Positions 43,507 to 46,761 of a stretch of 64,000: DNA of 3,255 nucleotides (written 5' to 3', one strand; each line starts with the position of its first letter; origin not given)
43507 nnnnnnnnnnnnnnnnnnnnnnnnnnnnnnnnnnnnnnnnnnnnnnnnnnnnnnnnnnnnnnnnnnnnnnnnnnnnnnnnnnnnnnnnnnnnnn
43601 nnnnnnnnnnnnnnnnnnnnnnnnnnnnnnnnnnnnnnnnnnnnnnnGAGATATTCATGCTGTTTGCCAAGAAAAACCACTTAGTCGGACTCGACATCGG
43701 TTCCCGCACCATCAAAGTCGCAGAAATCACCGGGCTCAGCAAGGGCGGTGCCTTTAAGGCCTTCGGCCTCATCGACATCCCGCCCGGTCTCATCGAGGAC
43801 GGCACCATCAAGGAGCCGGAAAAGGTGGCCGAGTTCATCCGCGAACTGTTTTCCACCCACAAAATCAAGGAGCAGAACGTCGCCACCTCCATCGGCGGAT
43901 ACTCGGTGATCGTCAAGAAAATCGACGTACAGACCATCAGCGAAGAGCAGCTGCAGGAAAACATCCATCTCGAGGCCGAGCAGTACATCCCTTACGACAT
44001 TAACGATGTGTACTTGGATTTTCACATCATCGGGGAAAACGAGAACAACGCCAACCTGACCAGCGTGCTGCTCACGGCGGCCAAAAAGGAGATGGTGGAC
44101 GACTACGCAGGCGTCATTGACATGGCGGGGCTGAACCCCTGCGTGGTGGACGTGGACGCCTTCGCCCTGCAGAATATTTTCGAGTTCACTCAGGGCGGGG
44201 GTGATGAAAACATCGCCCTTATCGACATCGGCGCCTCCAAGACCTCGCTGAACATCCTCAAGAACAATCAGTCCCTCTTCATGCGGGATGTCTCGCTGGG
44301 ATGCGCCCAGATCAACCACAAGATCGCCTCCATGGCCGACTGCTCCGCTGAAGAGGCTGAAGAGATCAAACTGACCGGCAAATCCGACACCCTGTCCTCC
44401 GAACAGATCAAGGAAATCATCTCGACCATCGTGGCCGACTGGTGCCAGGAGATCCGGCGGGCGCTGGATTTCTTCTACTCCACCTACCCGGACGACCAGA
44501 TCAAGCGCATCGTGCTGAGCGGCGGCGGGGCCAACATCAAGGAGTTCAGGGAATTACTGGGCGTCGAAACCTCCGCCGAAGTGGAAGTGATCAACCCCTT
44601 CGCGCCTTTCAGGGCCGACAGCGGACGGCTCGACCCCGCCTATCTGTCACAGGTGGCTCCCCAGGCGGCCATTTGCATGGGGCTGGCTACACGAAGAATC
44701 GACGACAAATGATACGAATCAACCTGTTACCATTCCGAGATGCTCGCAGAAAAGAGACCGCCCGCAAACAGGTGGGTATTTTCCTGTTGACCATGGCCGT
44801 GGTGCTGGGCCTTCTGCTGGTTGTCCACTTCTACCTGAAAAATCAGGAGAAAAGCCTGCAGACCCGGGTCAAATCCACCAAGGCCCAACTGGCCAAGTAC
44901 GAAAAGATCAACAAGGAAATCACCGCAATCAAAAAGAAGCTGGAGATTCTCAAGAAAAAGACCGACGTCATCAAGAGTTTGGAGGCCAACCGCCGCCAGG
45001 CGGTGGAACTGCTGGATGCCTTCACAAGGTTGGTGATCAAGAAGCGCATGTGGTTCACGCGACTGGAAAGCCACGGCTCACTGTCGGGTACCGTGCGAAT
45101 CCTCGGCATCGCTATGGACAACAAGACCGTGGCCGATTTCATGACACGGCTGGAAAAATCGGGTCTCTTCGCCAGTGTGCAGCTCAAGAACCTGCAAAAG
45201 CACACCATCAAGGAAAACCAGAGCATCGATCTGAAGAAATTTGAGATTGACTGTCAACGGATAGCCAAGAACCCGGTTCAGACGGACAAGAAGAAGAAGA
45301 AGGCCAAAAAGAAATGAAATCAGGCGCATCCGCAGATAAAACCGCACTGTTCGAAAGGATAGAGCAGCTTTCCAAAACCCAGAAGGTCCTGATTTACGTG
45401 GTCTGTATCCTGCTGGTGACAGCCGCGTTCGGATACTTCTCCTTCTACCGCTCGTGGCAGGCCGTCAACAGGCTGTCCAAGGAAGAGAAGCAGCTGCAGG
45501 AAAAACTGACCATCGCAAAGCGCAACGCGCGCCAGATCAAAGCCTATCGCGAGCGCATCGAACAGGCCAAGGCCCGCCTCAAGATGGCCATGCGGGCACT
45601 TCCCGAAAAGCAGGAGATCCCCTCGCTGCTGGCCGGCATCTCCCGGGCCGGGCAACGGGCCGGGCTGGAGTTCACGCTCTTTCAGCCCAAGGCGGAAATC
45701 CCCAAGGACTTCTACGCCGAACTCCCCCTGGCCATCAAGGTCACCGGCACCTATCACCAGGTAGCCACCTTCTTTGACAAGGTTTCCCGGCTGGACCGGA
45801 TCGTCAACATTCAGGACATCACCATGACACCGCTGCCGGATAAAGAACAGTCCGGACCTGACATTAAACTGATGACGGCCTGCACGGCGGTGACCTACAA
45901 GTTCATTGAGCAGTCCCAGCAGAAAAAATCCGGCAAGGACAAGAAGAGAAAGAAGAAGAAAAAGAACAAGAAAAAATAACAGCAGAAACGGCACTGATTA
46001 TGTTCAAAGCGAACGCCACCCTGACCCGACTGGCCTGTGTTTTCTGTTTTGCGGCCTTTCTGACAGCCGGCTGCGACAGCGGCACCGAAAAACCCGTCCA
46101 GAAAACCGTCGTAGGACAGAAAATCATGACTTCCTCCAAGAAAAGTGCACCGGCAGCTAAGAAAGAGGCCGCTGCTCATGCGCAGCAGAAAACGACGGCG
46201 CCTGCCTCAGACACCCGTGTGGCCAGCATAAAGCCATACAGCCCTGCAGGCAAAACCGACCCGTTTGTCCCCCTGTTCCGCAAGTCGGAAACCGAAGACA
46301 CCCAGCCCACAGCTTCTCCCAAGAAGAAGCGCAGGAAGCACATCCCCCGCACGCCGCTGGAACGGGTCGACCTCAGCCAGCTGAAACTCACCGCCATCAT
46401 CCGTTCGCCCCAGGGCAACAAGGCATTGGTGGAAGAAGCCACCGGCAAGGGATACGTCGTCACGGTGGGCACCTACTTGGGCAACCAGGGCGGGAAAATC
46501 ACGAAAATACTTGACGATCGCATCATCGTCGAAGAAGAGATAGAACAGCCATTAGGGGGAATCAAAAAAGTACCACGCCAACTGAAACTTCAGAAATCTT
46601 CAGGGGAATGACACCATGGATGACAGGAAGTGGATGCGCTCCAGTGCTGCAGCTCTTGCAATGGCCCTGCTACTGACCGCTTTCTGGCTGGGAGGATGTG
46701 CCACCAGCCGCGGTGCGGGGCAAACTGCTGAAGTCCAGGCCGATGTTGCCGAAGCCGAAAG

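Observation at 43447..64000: Composite 20-kb locus: pilMNOPQ alignment complex plus a complete, circularly permuted T2SS, with two secretins and no pilin, pilus ATPase or peptidase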

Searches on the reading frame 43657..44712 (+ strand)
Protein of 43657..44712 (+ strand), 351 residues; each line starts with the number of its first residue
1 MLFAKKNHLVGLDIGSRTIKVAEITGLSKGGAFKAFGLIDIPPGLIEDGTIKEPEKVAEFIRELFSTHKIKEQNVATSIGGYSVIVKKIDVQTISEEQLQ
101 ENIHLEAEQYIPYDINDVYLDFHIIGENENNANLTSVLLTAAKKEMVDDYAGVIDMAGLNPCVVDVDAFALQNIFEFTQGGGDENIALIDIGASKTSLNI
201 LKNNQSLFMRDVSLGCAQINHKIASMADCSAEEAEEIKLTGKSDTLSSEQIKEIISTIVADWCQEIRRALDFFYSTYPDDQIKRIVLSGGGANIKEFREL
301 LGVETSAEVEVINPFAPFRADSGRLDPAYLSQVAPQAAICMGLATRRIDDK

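Call 3: search_protein_families(library=pfam, proteins=[window:43657-44712:+], max_evalue=0.01)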
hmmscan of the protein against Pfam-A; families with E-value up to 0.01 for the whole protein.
window:43657-44712:+ (351 aa): 3 families
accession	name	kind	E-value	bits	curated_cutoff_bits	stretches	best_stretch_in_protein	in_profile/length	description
PF11104.14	PilM_2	-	3.3e-76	256.9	27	1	11-347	1-339/340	Type IV pilus assembly protein PilM;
PF14450.12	FtsA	-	2.7e-11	44.4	31.8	1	187-331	1-124/127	Cell division protein FtsA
PF06723.19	MreB_Mbl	-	4.2e-06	26.3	27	1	242-311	233-303/327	MreB/Mbl protein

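Call 7: find_encoding_contigs(protein=window:43657-44712:+, flank=10000, max_places=6)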
Protein window:43657-44712:+ (351 aa): 2 contigs read that carry it; 2 places shown.
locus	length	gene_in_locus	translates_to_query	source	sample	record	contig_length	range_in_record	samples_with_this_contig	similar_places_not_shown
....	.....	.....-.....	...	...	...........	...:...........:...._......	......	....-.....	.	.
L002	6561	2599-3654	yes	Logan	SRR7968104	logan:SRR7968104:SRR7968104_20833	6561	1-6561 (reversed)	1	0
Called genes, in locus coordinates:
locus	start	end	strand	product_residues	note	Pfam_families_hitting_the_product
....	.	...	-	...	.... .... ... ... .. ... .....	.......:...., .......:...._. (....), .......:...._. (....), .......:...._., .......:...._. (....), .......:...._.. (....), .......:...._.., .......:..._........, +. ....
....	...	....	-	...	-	-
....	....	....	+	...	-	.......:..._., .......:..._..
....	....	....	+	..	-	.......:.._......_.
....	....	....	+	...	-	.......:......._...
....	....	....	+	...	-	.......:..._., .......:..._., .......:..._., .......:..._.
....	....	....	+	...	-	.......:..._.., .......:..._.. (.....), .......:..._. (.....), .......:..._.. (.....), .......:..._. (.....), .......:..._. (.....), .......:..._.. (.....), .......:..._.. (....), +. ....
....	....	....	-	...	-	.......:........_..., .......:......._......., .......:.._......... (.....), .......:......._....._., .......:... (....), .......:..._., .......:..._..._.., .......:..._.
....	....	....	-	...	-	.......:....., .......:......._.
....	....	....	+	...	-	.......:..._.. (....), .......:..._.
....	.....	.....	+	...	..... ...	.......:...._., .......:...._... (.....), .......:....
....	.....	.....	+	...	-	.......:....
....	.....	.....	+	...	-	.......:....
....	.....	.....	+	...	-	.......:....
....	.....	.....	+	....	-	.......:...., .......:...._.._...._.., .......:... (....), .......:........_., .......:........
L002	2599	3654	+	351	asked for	PF11104:PilM_2, PF06723:MreB_Mbl (faint), PF14450:FtsA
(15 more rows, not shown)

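Call 22: search_protein_families(library=ncbifam, proteins=[window:43657-44712:+], max_evalue=0.001)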
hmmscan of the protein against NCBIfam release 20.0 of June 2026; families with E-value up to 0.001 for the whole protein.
window:43657-44712:+ (351 aa): 9 families
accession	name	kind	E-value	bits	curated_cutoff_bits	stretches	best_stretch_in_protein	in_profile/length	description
TIGR01175.1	pilM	subfamily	1.1e-79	267.9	133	1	5-347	1-347/348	type IV pilus assembly protein PilM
NF045709.1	Amuc_1101_fam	equivalog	4.3e-42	144.7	650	1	4-349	2-351/608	Amuc_1101 family PilM-like pilus complex protein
TIGR01174.1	ftsA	equivalog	6.6e-11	41.9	175.85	1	184-240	196-252/371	cell division protein FtsA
TIGR02529.1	EutJ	subfamily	9.4e-10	38.4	152.1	1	152-317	82-228/239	ethanolamine utilization protein EutJ family protein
NF011660.0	PRK15080.1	equivalog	6.4e-09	35.4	182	1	153-316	116-260/277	ethanolamine utilization protein EutJ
TIGR00904.1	mreB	subfamily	0.00011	21.4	365.75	1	212-311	211-310/334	MreB/Mrl family cell shape determining protein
NF010539.0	PRK13927.1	subfamily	0.0002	20.4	293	1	236-312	234-311/339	rod shape-determining protein MreB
NF040964.1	MamK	subfamily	0.00047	19.3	400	0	218-301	205-289/335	MamK family actin-like protein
NF045943.2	MAG3720_fam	hypoth_equivalog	0.00091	18.4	70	1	187-289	202-314/395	MAG3720 family protein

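Call 24: find_homologous_proteins(query=window:43657-44712:+, max_evalue=1e-30)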
Query window:43657-44712:+ (351 aa): 7956 proteins with E <= 1e-30 among 8000 candidates; the best 120 are listed.
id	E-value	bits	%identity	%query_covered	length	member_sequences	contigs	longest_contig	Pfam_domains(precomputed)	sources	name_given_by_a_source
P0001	1.8e-220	749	97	100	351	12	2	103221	PF06723.20,PF14450.13,PF11104.15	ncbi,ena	-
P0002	1.6e-200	683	88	100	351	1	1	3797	PF14450.13,PF11104.15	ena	-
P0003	5.5e-182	622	64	80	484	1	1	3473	PF05134.20,PF14450.13,PF11104.15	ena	-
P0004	1.2e-169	582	74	100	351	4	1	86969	PF14450.13,PF11104.15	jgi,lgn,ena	-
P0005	1.2e-157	542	69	100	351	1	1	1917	PF05134.20,PF14450.13,PF11104.15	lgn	-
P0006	2.0e-157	542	71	100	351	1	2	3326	PF05134.20,PF14450.13,PF11104.15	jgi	jgi:type IV pilus assembly protein PilM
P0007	4.2e-157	541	69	100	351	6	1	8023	PF06723.20,PF14450.13,PF11104.15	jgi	jgi:type IV pilus assembly protein PilM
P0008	5.9e-157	540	71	100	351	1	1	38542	PF05134.20,PF14450.13,PF11104.15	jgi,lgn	jgi:type IV pilus assembly protein PilM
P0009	1.6e-156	539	68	100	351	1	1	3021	PF05134.20,PF14450.13,PF11104.15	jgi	-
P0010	2.1e-156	538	70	100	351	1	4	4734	PF05134.20,PF14450.13,PF11104.15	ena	-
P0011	2.2e-156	538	70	100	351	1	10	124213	PF06723.20,PF05134.20,PF14450.13,PF11104.15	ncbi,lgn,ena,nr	ncbi:MAG: type IV pilus assembly protein PilM [Desulfobacterales bacterium]|nr:type IV pilus assembl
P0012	1.8e-155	535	69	100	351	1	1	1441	PF05134.20,PF14450.13,PF11104.15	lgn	-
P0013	4.0e-155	534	70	100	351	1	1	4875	PF05134.20,PF14450.13,PF11104.15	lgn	-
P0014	5.1e-155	534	69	100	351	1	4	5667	PF05134.20,PF14450.13,PF11104.15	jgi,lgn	jgi:type IV pilus assembly protein PilM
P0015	5.5e-155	534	68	100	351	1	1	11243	PF05134.20,PF14450.13,PF11104.15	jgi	jgi:type IV pilus assembly protein PilM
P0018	1.1e-154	533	68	100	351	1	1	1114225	PF05134.20,PF14450.13,PF11104.15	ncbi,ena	-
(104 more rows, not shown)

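Call 25: find_encoding_contigs(protein=P0004, flank=10000, max_places=2)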
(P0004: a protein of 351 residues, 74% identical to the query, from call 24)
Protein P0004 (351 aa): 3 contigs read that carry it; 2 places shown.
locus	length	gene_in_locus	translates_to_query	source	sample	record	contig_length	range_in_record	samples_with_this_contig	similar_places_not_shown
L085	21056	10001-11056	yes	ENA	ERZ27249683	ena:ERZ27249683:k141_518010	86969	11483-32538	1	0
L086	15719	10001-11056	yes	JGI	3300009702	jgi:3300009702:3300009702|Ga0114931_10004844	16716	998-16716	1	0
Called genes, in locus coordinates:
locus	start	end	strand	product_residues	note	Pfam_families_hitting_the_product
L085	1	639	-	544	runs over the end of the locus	PF00037:Fer4, PF12797:Fer4_2 (weak), PF12837:Fer4_6, PF12838:Fer4_7 (weak), PF13183:Fer4_8, PF13187:Fer4_9 (weak), PF13484:Fer4_16, PF01645:Glu_synthase, +3 more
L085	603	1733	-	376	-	-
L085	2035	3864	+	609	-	PF02463:SMC_N, PF13175:AAA_15 (weak), PF13476:AAA_23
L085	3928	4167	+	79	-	PF09723:Zn_ribbon_8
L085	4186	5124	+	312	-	PF04055:Radical_SAM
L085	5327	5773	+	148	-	PF06347:SH3_4, PF08239:SH3_3, PF06347:SH3_4, PF08239:SH3_3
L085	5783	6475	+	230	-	PF09976:TPR_21 (weak), PF13428:TPR_14 (faint), PF13174:TPR_6 (faint), PF13432:TPR_16 (faint), PF14559:TPR_19 (faint)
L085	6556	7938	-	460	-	PF00072:Response_reg, PF00004:AAA (faint), PF00158:Sigma54_activat, PF14532:Sigma54_activ_2, PF07728:AAA_5, PF25601:AAA_lid_14, PF02954:HTH_8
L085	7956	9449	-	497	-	PF00512:HisKA, PF02518:HATPase_c, PF10090:HPTransfase (faint)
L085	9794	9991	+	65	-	PF13560:HTH_31 (weak), PF01381:HTH_3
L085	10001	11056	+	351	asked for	PF11104:PilM_2, PF14450:FtsA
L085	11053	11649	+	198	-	PF05137:PilN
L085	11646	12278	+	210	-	PF04350:PilO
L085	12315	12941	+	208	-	PF04351:PilP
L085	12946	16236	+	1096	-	PF11741:AMIN, PF21305:type_II_gspD_N0, PF07660:STN (weak), PF03958:Secretin_N, PF00263:Secretin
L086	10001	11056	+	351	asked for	PF11104:PilM_2, PF14450:FtsA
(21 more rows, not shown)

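Call 26: find_encoding_contigs(protein=P0018, flank=10000, max_places=2)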
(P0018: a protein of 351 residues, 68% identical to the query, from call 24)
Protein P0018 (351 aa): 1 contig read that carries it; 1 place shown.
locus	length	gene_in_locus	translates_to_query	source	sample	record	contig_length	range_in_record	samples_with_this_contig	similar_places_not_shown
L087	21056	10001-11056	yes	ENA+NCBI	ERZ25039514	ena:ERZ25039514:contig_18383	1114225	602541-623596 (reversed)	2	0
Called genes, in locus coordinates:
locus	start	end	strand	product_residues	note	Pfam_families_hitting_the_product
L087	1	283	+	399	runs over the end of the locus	-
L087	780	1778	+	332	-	PF00294:PfkB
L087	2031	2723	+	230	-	PF13424:TPR_12 (faint), PF13428:TPR_14 (faint), PF07719:TPR_2 (faint), PF13176:TPR_7 (faint), PF13174:TPR_6 (weak)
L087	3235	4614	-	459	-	PF00072:Response_reg, PF00158:Sigma54_activat, PF14532:Sigma54_activ_2, PF07728:AAA_5 (weak), PF25601:AAA_lid_14, PF02954:HTH_8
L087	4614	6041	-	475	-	PF00512:HisKA, PF02518:HATPase_c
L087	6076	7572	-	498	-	PF02470:MlaD, PF28544:Helical_needle, PF27164:Aq_493_lipo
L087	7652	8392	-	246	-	PF02463:SMC_N (faint), PF00005:ABC_tran, PF13304:AAA_21 (faint)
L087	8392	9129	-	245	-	PF02405:MlaE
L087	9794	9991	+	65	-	PF01381:HTH_3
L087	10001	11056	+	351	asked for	PF11104:PilM_2, PF05134:T2SSL (weak), PF14450:FtsA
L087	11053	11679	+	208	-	PF05137:PilN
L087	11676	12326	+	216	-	PF04350:PilO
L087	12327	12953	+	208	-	PF04351:PilP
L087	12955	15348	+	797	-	PF11741:AMIN (faint), PF21305:type_II_gspD_N0, PF07660:STN (weak), PF03958:Secretin_N (weak), PF00263:Secretin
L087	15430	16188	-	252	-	PF16918:PknG_TPR (weak), PF13414:TPR_11 (weak), PF00515:TPR_1 (weak), PF13424:TPR_12 (weak), PF13414:TPR_11, PF14559:TPR_19, PF00515:TPR_1, PF14559:TPR_19, +14 more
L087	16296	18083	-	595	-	-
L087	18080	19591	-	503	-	PF00291:PALP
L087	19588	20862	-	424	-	PF02403:Seryl_tRNA_N, PF00587:tRNA-synt_2b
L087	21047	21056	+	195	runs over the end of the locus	PF01812:5-FTHF_cyc-lig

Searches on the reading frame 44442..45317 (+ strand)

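Call 3: search_protein_families(library=pfam, proteins=[window:44442-45317:+], max_evalue=0.01)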
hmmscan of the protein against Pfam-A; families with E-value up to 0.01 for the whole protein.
window:44442-45317:+ (291 aa): 1 family
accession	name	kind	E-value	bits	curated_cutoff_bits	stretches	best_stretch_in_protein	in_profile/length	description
PF05137.18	PilN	-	8.4e-14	51.8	22.8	1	190-272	2-77/78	Fimbrial assembly protein (PilN)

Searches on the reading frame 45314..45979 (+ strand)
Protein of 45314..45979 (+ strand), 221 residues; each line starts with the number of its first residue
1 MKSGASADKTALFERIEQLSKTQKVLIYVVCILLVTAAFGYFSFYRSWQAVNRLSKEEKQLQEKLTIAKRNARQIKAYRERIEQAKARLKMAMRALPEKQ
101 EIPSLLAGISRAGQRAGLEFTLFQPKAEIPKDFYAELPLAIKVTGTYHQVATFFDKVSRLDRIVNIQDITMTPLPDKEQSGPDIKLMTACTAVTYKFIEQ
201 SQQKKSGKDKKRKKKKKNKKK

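Call 3: search_protein_families(library=pfam, proteins=[window:45314-45979:+], max_evalue=0.01)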
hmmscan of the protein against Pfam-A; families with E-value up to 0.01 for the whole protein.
window:45314-45979:+ (221 aa): 2 families
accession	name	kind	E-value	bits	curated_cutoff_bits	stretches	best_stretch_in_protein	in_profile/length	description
PF04350.18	PilO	-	1.7e-45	155.2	22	1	52-198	2-144/145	Pilus assembly protein, PilO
PF13150.11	TraL_transposon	-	0.00017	21.7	27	0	17-60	20-59/86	Conjugative transposon protein TraL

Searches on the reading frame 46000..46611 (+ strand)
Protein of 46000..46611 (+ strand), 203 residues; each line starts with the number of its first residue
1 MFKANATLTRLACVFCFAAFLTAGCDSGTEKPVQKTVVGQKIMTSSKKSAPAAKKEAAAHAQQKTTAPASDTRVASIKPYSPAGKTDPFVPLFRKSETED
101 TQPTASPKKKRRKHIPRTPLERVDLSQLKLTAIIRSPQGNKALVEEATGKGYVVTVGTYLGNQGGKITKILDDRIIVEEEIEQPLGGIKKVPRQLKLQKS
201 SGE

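Call 3: search_protein_families(library=pfam, proteins=[window:46000-46611:+], max_evalue=0.01)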
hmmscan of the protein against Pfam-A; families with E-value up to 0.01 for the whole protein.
window:46000-46611:+ (203 aa): 1 family
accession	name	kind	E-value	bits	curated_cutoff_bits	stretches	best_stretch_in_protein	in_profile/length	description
PF04351.19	PilP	-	1.4e-18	67.6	25.6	1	60-197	11-146/146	Pilus assembly protein, PilP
